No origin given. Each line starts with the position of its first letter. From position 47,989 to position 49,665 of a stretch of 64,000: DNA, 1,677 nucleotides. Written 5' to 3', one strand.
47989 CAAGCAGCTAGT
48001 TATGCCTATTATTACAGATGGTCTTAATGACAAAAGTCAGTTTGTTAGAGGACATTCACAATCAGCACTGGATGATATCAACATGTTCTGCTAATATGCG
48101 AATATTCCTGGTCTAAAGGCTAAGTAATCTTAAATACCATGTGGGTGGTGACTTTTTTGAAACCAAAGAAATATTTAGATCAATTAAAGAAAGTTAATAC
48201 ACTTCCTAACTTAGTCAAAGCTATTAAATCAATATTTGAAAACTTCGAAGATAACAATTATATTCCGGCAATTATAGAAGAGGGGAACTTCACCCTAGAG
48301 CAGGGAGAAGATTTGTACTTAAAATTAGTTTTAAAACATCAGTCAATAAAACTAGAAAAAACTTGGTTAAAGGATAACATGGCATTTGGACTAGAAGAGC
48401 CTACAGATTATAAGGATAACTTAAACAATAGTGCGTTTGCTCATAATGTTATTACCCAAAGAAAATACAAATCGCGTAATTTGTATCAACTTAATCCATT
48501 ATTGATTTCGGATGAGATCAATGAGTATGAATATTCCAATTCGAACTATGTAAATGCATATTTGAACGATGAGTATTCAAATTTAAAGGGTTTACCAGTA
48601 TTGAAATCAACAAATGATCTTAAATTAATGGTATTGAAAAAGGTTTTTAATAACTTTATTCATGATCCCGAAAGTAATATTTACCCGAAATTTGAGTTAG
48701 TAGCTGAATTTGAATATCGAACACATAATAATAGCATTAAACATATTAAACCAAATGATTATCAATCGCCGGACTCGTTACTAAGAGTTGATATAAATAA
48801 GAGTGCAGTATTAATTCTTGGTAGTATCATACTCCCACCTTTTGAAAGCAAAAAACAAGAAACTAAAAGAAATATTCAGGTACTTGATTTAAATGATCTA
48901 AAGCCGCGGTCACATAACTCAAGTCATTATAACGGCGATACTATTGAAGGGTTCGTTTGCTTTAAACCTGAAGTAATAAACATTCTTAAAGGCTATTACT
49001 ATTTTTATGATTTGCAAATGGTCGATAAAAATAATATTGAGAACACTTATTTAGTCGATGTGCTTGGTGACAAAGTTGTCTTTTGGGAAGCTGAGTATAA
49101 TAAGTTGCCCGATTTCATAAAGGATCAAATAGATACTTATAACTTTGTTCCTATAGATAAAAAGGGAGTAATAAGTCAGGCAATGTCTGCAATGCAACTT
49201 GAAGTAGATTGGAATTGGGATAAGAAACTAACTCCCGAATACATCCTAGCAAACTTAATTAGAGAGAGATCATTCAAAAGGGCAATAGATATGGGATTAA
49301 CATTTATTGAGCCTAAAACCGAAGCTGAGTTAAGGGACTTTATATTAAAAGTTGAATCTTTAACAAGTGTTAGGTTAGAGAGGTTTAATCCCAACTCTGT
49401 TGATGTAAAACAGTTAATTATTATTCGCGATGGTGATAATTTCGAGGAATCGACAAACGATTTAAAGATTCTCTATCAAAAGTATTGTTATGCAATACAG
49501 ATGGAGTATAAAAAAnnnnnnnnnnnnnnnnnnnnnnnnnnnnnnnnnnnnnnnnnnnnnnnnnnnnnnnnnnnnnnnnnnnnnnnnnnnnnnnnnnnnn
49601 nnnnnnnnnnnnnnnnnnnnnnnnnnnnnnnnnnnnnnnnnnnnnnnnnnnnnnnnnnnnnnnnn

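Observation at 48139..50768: Translationally coupled pair (orphan 459-aa protein + miniature OLD-type ATPase-Toprim nuclease): candidate undescribed defence module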

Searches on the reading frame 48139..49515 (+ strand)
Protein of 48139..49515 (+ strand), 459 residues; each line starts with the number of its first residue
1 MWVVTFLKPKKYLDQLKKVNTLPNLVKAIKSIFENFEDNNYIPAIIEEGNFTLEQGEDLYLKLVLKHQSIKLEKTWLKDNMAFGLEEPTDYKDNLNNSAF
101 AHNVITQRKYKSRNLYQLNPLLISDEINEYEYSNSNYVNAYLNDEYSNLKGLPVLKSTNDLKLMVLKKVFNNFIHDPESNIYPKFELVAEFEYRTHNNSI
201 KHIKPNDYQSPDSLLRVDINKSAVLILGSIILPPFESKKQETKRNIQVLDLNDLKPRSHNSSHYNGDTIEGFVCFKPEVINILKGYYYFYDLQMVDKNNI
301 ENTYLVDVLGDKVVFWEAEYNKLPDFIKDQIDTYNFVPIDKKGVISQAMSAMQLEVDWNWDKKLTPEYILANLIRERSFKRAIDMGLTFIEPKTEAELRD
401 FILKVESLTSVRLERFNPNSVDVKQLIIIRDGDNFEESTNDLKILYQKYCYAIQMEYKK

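Call 3: search_protein_families(library=pfam, proteins=[window:48139-49515:+], max_evalue=0.1)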
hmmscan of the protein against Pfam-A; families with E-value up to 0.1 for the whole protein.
window:48139-49515:+ (459 aa): 1 family
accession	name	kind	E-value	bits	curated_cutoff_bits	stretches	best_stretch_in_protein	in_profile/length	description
PF16435.11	DUF5032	-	0.0058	16.4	25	1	97-146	73-121/259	Domain of unknown function (DUF5032)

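Call 4: search_protein_families(library=padloc, proteins=[window:48139-49515:+], max_evalue=0.1)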
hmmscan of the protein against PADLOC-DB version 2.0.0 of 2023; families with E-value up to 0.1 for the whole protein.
window:48139-49515:+ (459 aa): 0 families

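Call 5: search_protein_families(library=ncbifam, proteins=[window:48139-49515:+], max_evalue=0.1)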
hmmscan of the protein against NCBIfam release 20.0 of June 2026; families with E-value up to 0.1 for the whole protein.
window:48139-49515:+ (459 aa): 1 family
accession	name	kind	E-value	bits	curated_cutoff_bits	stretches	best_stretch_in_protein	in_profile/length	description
NF004675.0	PRK06019.1-1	equivalog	0.049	12.4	375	1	250-325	266-333/375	5-(carboxyamino)imidazole ribonucleotide synthase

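Call 7: find_homologous_proteins(query=window:48139-49515:+, max_evalue=0.001)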
Query window:48139-49515:+ (459 aa): 53 proteins with E <= 0.001 among 6553 candidates.
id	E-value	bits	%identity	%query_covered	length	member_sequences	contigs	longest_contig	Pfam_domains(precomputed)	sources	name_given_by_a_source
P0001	6.9e-298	1006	100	99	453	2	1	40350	-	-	-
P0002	3.4e-259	878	86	99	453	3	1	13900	-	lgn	-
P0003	2.8e-234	796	77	99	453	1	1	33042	-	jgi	jgi:hypothetical protein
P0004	2.7e-216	737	73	98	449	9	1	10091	-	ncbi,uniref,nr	ncbi:hypothetical protein PN4B1_48870 [Paenibacillus naphthalenovorans]|uniref:hypothetical protein 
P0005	4.9e-213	726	72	98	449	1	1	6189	-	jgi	jgi:hypothetical protein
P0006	2.7e-211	720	69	100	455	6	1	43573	-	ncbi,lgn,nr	ncbi:hypothetical protein SAM19_03996 [Brevibacillus laterosporus]|nr:hypothetical protein [Brevibac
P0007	4.6e-210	716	69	99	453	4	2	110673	-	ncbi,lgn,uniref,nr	ncbi:hypothetical protein [Brevibacillus invocatus]|uniref:hypothetical protein n=1 Tax=Brevibacillu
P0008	3.8e-209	713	71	98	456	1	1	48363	-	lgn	-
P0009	2.9e-203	694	66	99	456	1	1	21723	-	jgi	jgi:hypothetical protein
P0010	1.4e-198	679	66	99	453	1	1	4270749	-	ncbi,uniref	ncbi:hypothetical protein [Peribacillus sp. SCS-37]|uniref:hypothetical protein n=1 Tax=Paraperibaci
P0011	6.6e-192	657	65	97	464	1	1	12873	-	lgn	-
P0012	5.3e-191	654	65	99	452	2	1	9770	-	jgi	-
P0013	5.6e-191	654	63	99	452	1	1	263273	-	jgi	jgi:hypothetical protein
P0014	4.1e-190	651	65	99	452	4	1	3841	-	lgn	-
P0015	4.5e-190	651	66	98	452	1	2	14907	-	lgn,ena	-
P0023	1.1e-140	488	53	98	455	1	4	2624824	-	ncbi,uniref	ncbi:hypothetical protein ACFOU0_04750 [Salinicoccus sesuvii]|uniref:Uncharacterized protein n=1 Tax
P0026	5.0e-126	439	49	97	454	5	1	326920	-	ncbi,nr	ncbi:hypothetical protein PDN41_06485 [Bacillus cereus]|nr:hypothetical protein [Bacillus cereus]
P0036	3.1e-103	364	45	96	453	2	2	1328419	-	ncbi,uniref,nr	ncbi:hypothetical protein CR203_18270 [Salipaludibacillus neizhouensis]|uniref:Uncharacterized prote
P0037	5.3e-102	360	45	96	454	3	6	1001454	-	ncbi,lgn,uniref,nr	ncbi:hypothetical protein ABEY57_14805 [Bacillus tropicus]|uniref:hypothetical protein n=1 Tax=Bacil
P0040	1.4e-100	356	44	97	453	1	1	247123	-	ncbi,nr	ncbi:hypothetical protein EXW34_29860 (plasmid) [Bacillus mycoides]|nr:hypothetical protein EXW34_29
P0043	8.9e-99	350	45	96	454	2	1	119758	-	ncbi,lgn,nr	ncbi:hypothetical protein IIS_06009 [Bacillus cereus VD131]|nr:hypothetical protein IIS_06009 [Bacil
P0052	5.2e-30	123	28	90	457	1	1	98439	-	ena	-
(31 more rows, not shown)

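Call 9: find_related_loci(query=A1, collection=genome_contigs, flank=10000)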
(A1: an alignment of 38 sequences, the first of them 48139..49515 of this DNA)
Query A1 (459 aa) in genome_contigs; peptide patterns used: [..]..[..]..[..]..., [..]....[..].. (x = any residue, [..] = any of these).
22 stretches matched a pattern; 10 encode a relative of the query (tblastn E <= 1e-3); 10 distinct loci.
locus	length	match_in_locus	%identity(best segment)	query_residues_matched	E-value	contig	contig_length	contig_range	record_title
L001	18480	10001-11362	85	6-459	0e+0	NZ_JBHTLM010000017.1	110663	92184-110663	Paenibacillus puldeungensis strain CCUG 59189 GCM70027388_51, whole genome shotgun sequence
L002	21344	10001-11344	73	11-459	0e+0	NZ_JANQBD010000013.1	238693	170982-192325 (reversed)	Paenibacillus radicis (ex Xue et al. 2023) strain N5-1-1-5 Scaffold13_1, whole genome shotgun sequence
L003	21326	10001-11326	72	17-459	0e+0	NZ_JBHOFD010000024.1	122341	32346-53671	Paenibacillus sp. CN-4 ctg_24, whole genome shotgun sequence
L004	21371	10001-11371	65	3-459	0e+0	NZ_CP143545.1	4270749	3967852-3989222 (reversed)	Peribacillus sp. SCS-37 chromosome, complete genome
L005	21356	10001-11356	65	7-459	0e+0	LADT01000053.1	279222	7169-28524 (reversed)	MAG: Clostridiaceae bacterium BRH_c20a BRHa_1006466, whole genome shotgun sequence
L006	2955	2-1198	60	57-458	5e-166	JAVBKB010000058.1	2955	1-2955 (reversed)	MAG: Bacillales bacterium isolate GLO_MAG_00164 c_000001548793, whole genome shotgun sequence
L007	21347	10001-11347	53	7-454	5e-149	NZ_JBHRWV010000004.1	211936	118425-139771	Salinicoccus sesuvii strain CCM 7756 soapdenovo_K_105_4, whole genome shotgun sequence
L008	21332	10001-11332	48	8-453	2e-124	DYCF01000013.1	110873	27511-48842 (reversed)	MAG TPA_asm: Clostridiales bacterium isolate HRGM_Genome_3456 HRGM_Genome_3456_13, whole genome shotgun sequence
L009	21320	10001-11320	45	12-453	8e-109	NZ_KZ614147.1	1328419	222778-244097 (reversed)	Salipaludibacillus neizhouensis strain DSM 19794 Scaffold2, whole genome shotgun sequence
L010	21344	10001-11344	43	12-453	3e-99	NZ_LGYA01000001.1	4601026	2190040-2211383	Peribacillus butanolivorans strain DSM 18926 super1, whole genome shotgun sequence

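Call 16: search_solved_structures(query=A1, max_evalue=10)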
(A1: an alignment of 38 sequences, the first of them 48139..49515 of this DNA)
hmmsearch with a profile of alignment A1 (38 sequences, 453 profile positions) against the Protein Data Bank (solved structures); distinct sequences matched with E-value up to 10: 1.
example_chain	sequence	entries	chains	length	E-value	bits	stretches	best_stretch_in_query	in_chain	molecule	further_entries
1hwu_A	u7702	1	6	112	1.9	10.3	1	351-405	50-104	PII PROTEIN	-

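Call 18: find_encoding_contigs(protein=P0037, flank=10000, max_places=4)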
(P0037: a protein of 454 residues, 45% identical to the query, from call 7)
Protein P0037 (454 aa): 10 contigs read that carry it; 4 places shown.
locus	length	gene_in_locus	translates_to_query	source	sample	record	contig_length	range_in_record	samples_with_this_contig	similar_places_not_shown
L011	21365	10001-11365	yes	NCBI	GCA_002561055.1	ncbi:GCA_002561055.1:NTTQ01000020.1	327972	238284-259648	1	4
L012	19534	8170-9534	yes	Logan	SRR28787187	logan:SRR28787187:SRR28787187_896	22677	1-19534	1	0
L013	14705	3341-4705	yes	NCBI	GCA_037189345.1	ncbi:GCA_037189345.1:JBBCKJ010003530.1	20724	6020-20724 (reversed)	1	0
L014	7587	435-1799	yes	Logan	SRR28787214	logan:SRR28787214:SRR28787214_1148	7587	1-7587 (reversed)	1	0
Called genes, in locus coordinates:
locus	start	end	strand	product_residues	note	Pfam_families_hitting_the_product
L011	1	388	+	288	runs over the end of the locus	PF02775:TPP_enzyme_C, PF12367:PFO_beta_C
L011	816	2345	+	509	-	PF00919:UPF0004, PF04055:Radical_SAM, PF01938:TRAM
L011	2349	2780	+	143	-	PF06133:Com_YlbF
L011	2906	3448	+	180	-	PF10628:CotE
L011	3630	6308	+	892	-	PF01624:MutS_I, PF05188:MutS_II, PF05192:MutS_III, PF05190:MutS_IV, PF00488:MutS_V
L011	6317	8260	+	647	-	PF02518:HATPase_c, PF13589:HATPase_c_3, PF01119:DNA_mis_repair, PF08676:MutL_C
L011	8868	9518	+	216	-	-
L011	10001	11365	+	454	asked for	-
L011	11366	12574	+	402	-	PF20469:OLD-like_TOPRIM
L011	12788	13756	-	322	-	-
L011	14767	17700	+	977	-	PF13191:AAA_16 (weak), PF13401:AAA_22, PF24883:NPHP3_N (weak)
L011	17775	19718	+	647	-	-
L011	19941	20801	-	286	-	-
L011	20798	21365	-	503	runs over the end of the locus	PF00005:ABC_tran (weak), PF13173:AAA_14 (faint), PF13304:AAA_21, PF13175:AAA_15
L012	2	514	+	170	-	?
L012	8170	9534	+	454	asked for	-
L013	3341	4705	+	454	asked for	-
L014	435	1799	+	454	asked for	-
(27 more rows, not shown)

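Call 19: find_encoding_contigs(protein=P0052, flank=10000, max_places=3)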
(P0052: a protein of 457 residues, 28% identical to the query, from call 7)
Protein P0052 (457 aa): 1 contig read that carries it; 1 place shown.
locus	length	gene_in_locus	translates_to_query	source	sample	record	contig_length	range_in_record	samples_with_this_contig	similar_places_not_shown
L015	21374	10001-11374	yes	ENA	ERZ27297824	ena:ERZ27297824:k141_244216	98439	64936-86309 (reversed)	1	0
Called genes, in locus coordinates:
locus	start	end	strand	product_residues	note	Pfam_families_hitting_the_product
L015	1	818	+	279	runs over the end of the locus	PF00535:Glycos_transf_2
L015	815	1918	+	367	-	PF13439:Glyco_transf_4 (weak), PF13477:Glyco_trans_4_2 (weak), PF00534:Glycos_transf_1, PF13692:Glyco_trans_1_4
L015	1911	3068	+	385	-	PF04230:PS_pyruv_trans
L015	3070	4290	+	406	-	PF00534:Glycos_transf_1, PF13692:Glyco_trans_1_4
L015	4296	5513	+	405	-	PF04932:Wzy_C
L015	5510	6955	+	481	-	PF01943:Polysacc_synt, PF03023:MurJ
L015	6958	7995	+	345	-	PF00535:Glycos_transf_2, PF10111:Glyco_tranf_2_2, PF13641:Glyco_tranf_2_3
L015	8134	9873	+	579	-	PF01370:Epimerase, PF16363:GDP_Man_Dehyd, PF01073:3Beta_HSD, PF01370:Epimerase, PF02719:Polysacc_synt_2, PF04321:RmlD_sub_bind, PF16363:GDP_Man_Dehyd, PF07993:NAD_binding_4, +2 more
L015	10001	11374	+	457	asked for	-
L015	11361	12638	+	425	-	PF02463:SMC_N (faint), PF13175:AAA_15 (faint)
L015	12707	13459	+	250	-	-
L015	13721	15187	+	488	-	PF02463:SMC_N (weak), PF13175:AAA_15 (faint), PF13476:AAA_23, PF13304:AAA_21 (weak)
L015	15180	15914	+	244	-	-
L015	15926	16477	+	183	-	-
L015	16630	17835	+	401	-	PF01381:HTH_3 (weak), PF01073:3Beta_HSD, PF01370:Epimerase, PF02719:Polysacc_synt_2, PF07993:NAD_binding_4 (weak), PF13460:NAD_binding_10 (weak), PF16363:GDP_Man_Dehyd, PF08485:Polysacc_syn_2C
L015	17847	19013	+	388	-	PF02350:Epimerase_2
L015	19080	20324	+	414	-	PF01370:Epimerase, PF04321:RmlD_sub_bind (faint), PF16363:GDP_Man_Dehyd (faint), PF07993:NAD_binding_4 (weak), PF14667:Polysacc_synt_C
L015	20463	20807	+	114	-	PF01381:HTH_3 (weak)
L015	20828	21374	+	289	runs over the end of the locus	PF13310:Virulence_RhuM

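Call 20: find_encoding_contigs(protein=P0040, flank=10000, max_places=3)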
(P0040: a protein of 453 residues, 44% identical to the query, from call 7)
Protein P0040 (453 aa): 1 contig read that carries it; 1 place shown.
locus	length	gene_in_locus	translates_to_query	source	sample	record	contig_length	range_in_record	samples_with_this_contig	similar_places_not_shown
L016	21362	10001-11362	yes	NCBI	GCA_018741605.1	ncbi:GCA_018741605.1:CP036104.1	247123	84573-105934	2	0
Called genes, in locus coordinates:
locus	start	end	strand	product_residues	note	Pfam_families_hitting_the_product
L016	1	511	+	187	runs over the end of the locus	PF05901:Excalibur (weak)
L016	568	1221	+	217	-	PF04203:Sortase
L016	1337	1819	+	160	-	PF14470:bPH_3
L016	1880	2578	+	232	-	-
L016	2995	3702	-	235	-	PF03050:DDE_Tnp_IS66, PF00665:rve, PF13610:DDE_Tnp_IS240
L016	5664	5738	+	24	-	-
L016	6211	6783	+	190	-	PF00589:Phage_integrase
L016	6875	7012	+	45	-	PF00239:Resolvase (weak)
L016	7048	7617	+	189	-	PF28474:DUF8412, PF13376:OmdA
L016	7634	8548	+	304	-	PF08279:HTH_11, PF13280:WYL, PF25583:WCX (weak)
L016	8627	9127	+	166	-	PF05163:DinB, PF12867:DinB_2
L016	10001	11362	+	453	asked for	-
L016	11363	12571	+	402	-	PF20469:OLD-like_TOPRIM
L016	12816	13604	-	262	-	PF11185:DUF2971 (faint)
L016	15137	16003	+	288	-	PF12784:PDDEXK_2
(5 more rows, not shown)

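Call 21: predict_structure(alignment_id=A1)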
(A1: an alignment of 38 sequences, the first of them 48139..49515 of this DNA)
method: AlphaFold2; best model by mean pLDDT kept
length: 459 residues; sequences in the alignment: 38
mean_pLDDT: 87.8   pTM: 0.59
mean pLDDT of the five models: 87.8, 87.2, 85.9, 85.7, 85.5
residues with pLDDT >= 90: 270; 70-90: 150; 50-70: 30; < 50: 9
segments of 3 or more residues with pLDDT < 50: 1-7
pLDDT, mean of each block of 10 residues (from residue 1): 43 90 95 89 93 91 94 88 84 86 92 90 85 80 67 86 91 84 91 90 91 94 93 69 82 89 67 96 96 91 91 93 88 94 91 90 95 95 95 94 97 92 92 70 94 94
secondary structure, 60 per line:
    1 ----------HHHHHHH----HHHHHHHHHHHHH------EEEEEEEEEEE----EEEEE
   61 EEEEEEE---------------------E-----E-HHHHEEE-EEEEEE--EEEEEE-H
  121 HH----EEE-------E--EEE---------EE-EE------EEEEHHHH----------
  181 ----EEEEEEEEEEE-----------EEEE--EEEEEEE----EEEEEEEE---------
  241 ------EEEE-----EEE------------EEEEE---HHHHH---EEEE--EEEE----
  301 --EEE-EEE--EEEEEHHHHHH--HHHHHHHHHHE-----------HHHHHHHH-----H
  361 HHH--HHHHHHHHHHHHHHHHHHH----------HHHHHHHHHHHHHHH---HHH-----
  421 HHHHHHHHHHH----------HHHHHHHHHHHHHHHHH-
elements in order: H11-17 H22-34 E41-51 E56-67 H97-100 E101-103 E105-110 E113-118 E127-129 E140-142 E163-166 H167-170 E185-195 E207-210 E213-219 E224-231 E247-250 E256-258 E271-275 H279-283 E287-290 E293-296 E303-305 E307-309 E312-316 H317-322 H325-334 H347-354 H360-363 H366-384 H395-409 H421-431 H442-458

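Call 24: fold_search(model_id=the predicted structure, library=pdb)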
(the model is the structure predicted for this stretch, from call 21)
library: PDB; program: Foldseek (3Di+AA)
matches with E <= 10: 559; with E <= 0.001: 0
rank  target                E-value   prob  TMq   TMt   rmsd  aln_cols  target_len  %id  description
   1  9hmf_K                5.2e-02  0.08  0.08  0.05  26.1       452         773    9  Periplasmic scaffold of the Campylobacter jejuni flagellar motor (alpha carbon trace) (released 2024-12-25)
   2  3m4w_D                5.5e-02  0.10  0.09  0.14  17.9       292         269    6  Structural basis for the negative regulation of bacterial stress response by RseB (released 2010-05-05)
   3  3m4w_C                5.5e-02  0.09  0.09  0.13  17.9       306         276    6  Structural basis for the negative regulation of bacterial stress response by RseB (released 2010-05-05)
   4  3m4w_A                8.6e-02  0.09  0.09  0.13  18.6       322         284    6  Structural basis for the negative regulation of bacterial stress response by RseB (released 2010-05-05)
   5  6jau_A                1.6e-01  0.05  0.09  0.12  20.7       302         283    9  The complex structure of Pseudomonas aeruginosa MucA/MucB. (released 2020-01-29)
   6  2v42_A                2.2e-01  0.07  0.09  0.13  18.6       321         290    6  Crystal structure of RseB: a sensor for periplasmic stress response in E. coli (released 2007-08-28)
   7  5tik_D                2.3e-01  0.04  0.07  0.09  21.2       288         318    7  Structural basis for inhibition of erythrocyte invasion by antibodies to Plasmodium falciparum protein CyRPA (released 2017-03-01)
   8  2p4b_C                2.6e-01  0.06  0.09  0.15  19.2       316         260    8  Crystal structure of E.coli RseB (released 2007-05-22)
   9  2p4b_A                3.4e-01  0.06  0.09  0.13  19.7       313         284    5  Crystal structure of E.coli RseB (released 2007-05-22)
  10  2v43_B                3.8e-01  0.06  0.09  0.14  18.7       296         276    6  Crystal structure of RseB: a sensor for periplasmic stress response in E. coli (released 2007-08-28)
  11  7phw_D                3.8e-01  0.03  0.08  0.10  19.9       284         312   10  PfCyRPA bound to monoclonal antibody Cy.004 Fab fragment (released 2022-02-09)
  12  9a69_B                3.8e-01  0.02  0.06  0.05  27.4       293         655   10  Integrative model of MCPB-MCPC by crosslinking MS and deep learning (released 2024-09-18)
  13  2v42_B                4.3e-01  0.05  0.08  0.13  17.7       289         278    7  Crystal structure of RseB: a sensor for periplasmic stress response in E. coli (released 2007-08-28)
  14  9o5d_B                5.1e-01  0.06  0.06  0.03  17.1       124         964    9  The KICSTOR-GATOR1-SAMTOR complex (released 2026-01-21)
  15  2p4b_B                5.1e-01  0.04  0.09  0.14  18.0       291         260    8  Crystal structure of E.coli RseB (released 2007-05-22)
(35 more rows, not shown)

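Call 25: fold_search(model_id=the predicted structure, library=viral)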
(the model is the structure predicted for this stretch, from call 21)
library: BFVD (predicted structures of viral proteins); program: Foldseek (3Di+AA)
matches with E <= 10: 621; with E <= 0.001: 0
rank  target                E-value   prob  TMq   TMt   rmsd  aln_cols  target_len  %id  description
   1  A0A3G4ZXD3            6.4e-02  0.06  0.07  0.08  24.1       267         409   11  Uncharacterized protein [Faunusvirus sp.]
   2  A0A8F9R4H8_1          8.0e-02  0.05  0.08  0.05  23.0       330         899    7  RNA-dependent RNA polymerase (Fragment) [Sisal-associated Virgavirus C]
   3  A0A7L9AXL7            1.1e-01  0.04  0.10  0.07  35.1       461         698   11  Uncharacterized protein [Pyramimonas orientalis virus]
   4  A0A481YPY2            1.1e-01  0.03  0.07  0.05  28.1       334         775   13  Uncharacterized protein (Fragment) [Iridovirus LCIVAC01]
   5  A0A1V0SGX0            1.2e-01  0.04  0.07  0.03  26.3       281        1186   10  Putative sensor histidine kinase [Hokovirus HKV1]
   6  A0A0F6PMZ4            1.3e-01  0.07  0.07  0.07  23.1       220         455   12  Glycoprotein G2 [Bovine nidovirus TCH5]
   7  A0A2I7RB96            1.9e-01  0.06  0.10  0.08  24.1       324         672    7  TMhelix containing protein [Vibrio phage 1.152.O._10N.222.46.E1]
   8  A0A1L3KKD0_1          2.0e-01  0.03  0.08  0.05  24.2       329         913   10  (no name in the UniProt tables at hand)
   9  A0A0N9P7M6            2.4e-01  0.01  0.07  0.05  24.4       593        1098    9  (no name in the UniProt tables at hand)
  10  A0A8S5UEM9            2.7e-01  0.04  0.07  0.08  16.5       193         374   11  DNA polymerase III subunit beta clamp, transferase.0A [Siphoviridae sp. ctX5W26]
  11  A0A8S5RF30            3.4e-01  0.10  0.08  0.14  17.9       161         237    8  Uncharacterized protein [virus sp. ctyMK1]
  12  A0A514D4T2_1          3.6e-01  0.04  0.08  0.06  25.4       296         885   10  RNA-dependent RNA polymerase [Riboviria sp.]
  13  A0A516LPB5            3.8e-01  0.01  0.07  0.09  30.5       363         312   10  (no name in the UniProt tables at hand)
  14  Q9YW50                4.0e-01  0.05  0.08  0.03  24.3       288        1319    8  DNA-directed RNA polymerase 147 kDa polypeptide [Melanoplus sanguinipes entomopoxvirus]
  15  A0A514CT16            4.5e-01  0.07  0.05  0.13  14.9        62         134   18  Uncharacterized protein [Achromobacter phage Motura]
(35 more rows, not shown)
